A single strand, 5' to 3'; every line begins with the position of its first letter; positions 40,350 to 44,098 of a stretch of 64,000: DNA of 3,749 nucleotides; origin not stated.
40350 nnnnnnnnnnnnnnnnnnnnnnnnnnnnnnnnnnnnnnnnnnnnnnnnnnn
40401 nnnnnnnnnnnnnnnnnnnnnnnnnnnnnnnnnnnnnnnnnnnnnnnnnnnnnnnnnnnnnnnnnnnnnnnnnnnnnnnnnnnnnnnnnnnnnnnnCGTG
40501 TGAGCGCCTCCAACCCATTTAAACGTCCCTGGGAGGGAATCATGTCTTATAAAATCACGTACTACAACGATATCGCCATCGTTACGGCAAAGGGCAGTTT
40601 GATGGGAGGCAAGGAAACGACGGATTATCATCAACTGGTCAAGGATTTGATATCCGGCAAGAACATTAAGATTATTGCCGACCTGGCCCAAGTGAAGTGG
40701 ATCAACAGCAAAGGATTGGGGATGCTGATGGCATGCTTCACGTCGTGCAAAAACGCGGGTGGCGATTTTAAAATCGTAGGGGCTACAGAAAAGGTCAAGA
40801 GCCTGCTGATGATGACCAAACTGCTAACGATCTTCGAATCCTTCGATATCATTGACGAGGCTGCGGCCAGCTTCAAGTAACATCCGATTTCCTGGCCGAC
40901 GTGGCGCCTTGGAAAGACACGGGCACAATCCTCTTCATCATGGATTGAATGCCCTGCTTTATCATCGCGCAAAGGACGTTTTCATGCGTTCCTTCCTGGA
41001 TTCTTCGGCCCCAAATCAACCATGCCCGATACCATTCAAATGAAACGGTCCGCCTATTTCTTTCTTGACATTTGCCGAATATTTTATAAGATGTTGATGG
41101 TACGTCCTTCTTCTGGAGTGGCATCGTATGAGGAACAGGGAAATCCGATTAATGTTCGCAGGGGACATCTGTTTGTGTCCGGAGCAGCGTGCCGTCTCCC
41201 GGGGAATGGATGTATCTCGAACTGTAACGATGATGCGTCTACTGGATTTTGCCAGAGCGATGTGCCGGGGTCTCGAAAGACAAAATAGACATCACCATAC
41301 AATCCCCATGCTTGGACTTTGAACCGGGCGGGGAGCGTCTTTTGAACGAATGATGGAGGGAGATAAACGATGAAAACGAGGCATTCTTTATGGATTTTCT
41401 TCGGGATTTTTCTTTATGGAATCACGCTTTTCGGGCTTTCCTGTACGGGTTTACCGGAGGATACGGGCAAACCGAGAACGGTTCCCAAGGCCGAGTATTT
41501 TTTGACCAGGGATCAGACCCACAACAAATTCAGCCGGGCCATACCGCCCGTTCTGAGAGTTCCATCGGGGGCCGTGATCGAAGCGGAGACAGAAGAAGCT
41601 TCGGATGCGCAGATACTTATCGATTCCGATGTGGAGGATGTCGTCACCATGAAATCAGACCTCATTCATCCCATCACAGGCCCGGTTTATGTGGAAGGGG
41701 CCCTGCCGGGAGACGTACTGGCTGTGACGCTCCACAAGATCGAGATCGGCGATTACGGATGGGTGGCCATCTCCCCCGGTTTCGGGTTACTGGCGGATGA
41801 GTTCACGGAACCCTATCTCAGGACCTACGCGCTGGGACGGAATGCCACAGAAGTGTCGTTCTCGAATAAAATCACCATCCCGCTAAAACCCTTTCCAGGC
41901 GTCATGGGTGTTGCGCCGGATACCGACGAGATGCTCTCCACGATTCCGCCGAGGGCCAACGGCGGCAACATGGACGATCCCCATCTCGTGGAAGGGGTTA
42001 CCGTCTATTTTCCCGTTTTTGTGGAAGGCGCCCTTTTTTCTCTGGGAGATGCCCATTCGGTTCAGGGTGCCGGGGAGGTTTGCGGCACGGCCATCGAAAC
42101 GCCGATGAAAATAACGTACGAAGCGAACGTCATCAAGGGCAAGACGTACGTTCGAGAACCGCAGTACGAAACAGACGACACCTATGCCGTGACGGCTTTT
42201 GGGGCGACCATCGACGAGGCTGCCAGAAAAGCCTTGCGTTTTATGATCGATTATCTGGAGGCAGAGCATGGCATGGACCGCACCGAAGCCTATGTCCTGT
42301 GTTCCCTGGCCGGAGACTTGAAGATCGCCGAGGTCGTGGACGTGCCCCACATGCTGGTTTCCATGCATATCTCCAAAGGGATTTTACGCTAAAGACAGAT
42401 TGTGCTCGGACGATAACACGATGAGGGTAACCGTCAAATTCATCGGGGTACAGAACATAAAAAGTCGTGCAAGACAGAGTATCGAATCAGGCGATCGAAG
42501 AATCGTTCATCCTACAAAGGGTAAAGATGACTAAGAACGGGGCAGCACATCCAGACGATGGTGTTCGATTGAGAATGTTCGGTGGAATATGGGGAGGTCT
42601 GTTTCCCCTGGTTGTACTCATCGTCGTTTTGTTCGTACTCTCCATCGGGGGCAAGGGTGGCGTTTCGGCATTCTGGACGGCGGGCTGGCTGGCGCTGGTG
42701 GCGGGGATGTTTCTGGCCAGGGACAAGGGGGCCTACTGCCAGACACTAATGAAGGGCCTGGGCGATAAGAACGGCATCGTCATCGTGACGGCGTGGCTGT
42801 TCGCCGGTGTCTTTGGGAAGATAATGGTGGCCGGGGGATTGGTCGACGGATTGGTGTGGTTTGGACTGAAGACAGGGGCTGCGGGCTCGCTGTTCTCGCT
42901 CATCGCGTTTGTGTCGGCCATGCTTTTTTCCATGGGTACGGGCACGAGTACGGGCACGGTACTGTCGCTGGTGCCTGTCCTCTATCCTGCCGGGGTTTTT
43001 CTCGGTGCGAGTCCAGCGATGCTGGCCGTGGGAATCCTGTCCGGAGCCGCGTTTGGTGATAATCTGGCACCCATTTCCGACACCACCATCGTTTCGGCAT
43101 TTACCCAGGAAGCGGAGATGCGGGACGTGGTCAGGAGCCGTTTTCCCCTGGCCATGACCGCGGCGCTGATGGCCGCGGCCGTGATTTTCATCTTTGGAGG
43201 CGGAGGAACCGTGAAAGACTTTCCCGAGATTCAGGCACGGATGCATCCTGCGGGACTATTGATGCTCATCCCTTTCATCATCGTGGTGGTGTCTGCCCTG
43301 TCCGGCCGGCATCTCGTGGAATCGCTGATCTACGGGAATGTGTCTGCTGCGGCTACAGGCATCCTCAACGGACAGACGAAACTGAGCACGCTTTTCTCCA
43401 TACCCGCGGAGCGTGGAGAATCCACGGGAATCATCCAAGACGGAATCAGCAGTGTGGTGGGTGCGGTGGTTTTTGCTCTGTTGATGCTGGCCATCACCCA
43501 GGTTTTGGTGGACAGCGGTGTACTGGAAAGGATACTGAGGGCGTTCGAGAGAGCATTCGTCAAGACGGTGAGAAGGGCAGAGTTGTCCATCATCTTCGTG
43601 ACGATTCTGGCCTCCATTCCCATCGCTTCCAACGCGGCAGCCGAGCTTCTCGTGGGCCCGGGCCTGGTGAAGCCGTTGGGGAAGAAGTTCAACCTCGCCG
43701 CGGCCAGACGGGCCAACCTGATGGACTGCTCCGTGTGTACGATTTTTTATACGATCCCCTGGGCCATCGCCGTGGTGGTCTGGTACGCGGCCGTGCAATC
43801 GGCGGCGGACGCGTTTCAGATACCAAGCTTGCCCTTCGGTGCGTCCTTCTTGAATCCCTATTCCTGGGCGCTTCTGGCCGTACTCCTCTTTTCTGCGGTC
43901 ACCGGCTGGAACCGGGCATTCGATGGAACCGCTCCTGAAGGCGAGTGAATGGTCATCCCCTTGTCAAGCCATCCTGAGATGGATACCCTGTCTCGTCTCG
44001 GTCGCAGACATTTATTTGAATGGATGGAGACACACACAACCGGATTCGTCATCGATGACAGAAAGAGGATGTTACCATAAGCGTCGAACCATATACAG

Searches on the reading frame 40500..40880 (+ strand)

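Call 52: search_protein_families(library=pfam, proteins=[window:40500-40880:+])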
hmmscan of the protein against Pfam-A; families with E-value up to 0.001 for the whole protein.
window:40500-40880:+ (126 aa): 2 families
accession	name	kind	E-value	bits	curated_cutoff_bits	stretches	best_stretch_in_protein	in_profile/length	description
PF01740.26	STAS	-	4.3e-08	33.3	22.6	1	22-121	7-106/106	STAS domain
PF13466.11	STAS_2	-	0.00016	22.2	29.2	1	61-104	32-75/80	STAS domain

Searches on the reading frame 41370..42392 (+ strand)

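Call 52: search_protein_families(library=pfam, proteins=[window:41370-42392:+])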
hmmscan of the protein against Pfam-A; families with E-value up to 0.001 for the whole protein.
window:41370-42392:+ (340 aa): 1 family
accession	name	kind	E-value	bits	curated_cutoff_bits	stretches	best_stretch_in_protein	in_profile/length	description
PF03069.20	FmdA_AmdA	-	4.1e-54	184.4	27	2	188-338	200-370/373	Acetamidase/Formamidase family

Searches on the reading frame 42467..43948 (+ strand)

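Call 56: search_protein_families(library=pfam, proteins=[window:42467-43948:+])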
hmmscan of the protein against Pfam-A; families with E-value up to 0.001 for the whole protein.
window:42467-43948:+ (493 aa): 1 family
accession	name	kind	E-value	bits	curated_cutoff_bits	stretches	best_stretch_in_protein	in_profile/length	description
PF03553.21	Na_H_antiporter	-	1.3e-22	80.9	23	2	103-244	164-302/303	Na+/H+ antiporter family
